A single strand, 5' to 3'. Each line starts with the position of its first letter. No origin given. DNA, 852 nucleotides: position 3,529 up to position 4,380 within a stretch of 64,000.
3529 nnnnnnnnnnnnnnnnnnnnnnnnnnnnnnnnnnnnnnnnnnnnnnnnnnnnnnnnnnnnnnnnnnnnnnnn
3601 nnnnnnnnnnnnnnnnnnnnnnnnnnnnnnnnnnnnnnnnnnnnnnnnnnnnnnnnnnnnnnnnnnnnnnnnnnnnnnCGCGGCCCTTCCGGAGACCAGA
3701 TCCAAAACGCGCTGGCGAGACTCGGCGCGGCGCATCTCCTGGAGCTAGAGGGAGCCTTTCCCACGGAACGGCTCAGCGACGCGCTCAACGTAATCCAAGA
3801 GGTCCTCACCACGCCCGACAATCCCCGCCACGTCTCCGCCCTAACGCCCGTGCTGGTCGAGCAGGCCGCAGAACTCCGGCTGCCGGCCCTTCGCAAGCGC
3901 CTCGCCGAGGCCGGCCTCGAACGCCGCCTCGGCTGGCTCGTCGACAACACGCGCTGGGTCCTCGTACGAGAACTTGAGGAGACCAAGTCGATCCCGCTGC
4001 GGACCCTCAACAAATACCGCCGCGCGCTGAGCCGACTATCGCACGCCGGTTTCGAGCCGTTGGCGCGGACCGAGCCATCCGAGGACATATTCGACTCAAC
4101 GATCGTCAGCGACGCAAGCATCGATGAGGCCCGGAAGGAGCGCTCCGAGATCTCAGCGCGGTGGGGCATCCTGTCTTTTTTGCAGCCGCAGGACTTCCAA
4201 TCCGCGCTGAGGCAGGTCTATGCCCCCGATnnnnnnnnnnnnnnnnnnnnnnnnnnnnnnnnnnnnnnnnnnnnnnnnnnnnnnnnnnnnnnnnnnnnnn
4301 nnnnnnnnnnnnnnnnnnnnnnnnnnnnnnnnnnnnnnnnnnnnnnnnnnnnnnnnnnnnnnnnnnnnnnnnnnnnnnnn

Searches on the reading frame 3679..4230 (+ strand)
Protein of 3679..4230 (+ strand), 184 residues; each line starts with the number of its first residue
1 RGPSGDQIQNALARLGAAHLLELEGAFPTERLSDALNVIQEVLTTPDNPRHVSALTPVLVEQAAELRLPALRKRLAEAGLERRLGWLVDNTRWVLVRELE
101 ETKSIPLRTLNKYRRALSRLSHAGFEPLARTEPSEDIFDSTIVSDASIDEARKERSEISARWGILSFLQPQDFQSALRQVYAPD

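Call 40: search_solved_structures(query=A3, max_evalue=10, show_alignments=2)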
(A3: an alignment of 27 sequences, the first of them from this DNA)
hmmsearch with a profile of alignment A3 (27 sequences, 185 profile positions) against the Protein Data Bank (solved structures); distinct sequences matched with E-value up to 10: 1.
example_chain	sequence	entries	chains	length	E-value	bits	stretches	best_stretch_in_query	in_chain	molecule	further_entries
7lyu_A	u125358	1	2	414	1.1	12.4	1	131-181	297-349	Reelin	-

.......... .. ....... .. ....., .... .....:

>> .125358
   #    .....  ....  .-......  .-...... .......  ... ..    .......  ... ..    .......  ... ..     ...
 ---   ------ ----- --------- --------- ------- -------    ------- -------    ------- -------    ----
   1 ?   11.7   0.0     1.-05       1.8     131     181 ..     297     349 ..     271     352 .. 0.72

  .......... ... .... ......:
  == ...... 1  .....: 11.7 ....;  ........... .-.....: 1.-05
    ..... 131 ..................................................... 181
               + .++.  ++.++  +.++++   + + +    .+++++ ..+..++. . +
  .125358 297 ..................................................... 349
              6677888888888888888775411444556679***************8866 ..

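Call 41: search_protein_families(library=pfam, alignment_id=A3, max_evalue=10)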
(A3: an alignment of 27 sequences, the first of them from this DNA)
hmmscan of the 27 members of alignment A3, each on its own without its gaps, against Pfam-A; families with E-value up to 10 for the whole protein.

A. member 1, seq(184 aa): 1 family
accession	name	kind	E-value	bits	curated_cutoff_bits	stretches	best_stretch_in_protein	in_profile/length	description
PF21934.1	Yop-YscD_ppl_3rd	-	0.062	13.5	24.3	1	69-101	4-36/64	YscD/CdsD-like Bon-like domain 3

B. families by the number of members that match (of 27 scanned): 14 families
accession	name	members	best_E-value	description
PF20803.2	PaaX_M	2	0.045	PaaX protein central Cas2-like domain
PF12531.13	DUF3731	1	0.019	DNA-K related protein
PF22920.2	UvrC_RNaseH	1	0.027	UvrC Ribonuclease H-like domain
PF15866.11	DUF4729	1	0.04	Domain of unknown function (DUF4729)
PF18177.6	La_HTH_kDCL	1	0.045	La HTH in kinetoplastid DICER domain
PF21934.1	Yop-YscD_ppl_3rd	1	0.062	YscD/CdsD-like Bon-like domain 3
PF13852.11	DUF4197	1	0.078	Protein of unknown function (DUF4197)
PF00405.22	Transferrin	1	0.094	Transferrin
PF09617.15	Cas_GSU0053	1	0.098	CRISPR-associated protein GSU0053 (Cas_GSU0053)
PF06133.16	Com_YlbF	1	0.12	Control of competence regulator ComK, YlbF/YmcA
PF20687.2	CsoSCA_N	1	0.2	Carboxysome Shell Carbonic Anhydrase, N-terminal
PF12644.12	DUF3782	1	0.2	Protein of unknown function (DUF3782)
PF10685.14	KGG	1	0.25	Stress-induced bacterial acidophilic repeat motif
PF22444.1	PaaX-like_Fer-like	1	0.36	PaaX-like, ferredoxin-like domain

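Call 57: find_homologous_proteins(query=A3, max_evalue=0.01)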
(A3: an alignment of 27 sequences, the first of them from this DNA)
Query A3 (27 sequences) (184 aa, profile of the alignment): 303 proteins with E <= 0.01 among 8000 candidates; the best 120 are listed.
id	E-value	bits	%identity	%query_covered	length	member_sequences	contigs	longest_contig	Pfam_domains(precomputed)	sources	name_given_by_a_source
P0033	1.5e-70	255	45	93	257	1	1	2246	PF13744.13,PF12844.14,PF01381.29,PF13560.13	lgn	-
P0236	8.1e-70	253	42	94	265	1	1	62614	PF13744.13,PF12844.14,PF01381.29,PF13560.13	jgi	jgi:transcriptional regulator with XRE-family HTH domain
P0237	1.5e-69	252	43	91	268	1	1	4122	PF13744.13,PF12844.14,PF01381.29,PF13560.13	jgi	jgi:transcriptional regulator with XRE-family HTH domain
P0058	6.2e-69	250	42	96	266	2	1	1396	PF13744.13,PF12844.14,PF01381.29,PF13560.13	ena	-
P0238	3.5e-68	247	44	96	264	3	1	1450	PF12844.14,PF01381.29,PF13560.13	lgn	-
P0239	5.1e-68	247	43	95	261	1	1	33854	PF13744.13,PF01381.29,PF13560.13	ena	-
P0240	6.2e-68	246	41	96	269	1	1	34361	PF13744.13,PF12844.14,PF01381.29,PF13560.13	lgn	-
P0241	6.5e-68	246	43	93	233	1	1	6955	-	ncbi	ncbi:MAG: hypothetical protein ABMA01_07555 [Chthoniobacteraceae bacterium]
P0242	1.7e-67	245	41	96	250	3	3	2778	PF12844.14,PF01381.29,PF13560.13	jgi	jgi:transcriptional regulator with XRE-family HTH domain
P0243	1.8e-67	245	48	96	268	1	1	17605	PF13744.13,PF12844.14,PF01381.29,PF13560.13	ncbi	-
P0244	2.7e-67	244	40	98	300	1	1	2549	PF12844.14,PF01381.29,PF13560.13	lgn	-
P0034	3.1e-67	244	44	95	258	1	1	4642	PF13744.13,PF12844.14,PF01381.29,PF13560.13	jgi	jgi:transcriptional regulator with XRE-family HTH domain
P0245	3.6e-67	244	42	100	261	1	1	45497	PF12844.14,PF01381.29,PF13560.13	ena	-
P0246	4.9e-67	243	41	97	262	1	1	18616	PF13744.13,PF12844.14,PF01381.29,PF13560.13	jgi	jgi:transcriptional regulator with XRE-family HTH domain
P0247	5.1e-67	243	41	95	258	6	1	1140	PF13744.13,PF12844.14,PF01381.29,PF13560.13,PF13443.13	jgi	jgi:transcriptional regulator with XRE-family HTH domain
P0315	6.6e-60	220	36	98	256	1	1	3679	PF13744.13,PF12844.14,PF01381.29,PF13560.13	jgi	-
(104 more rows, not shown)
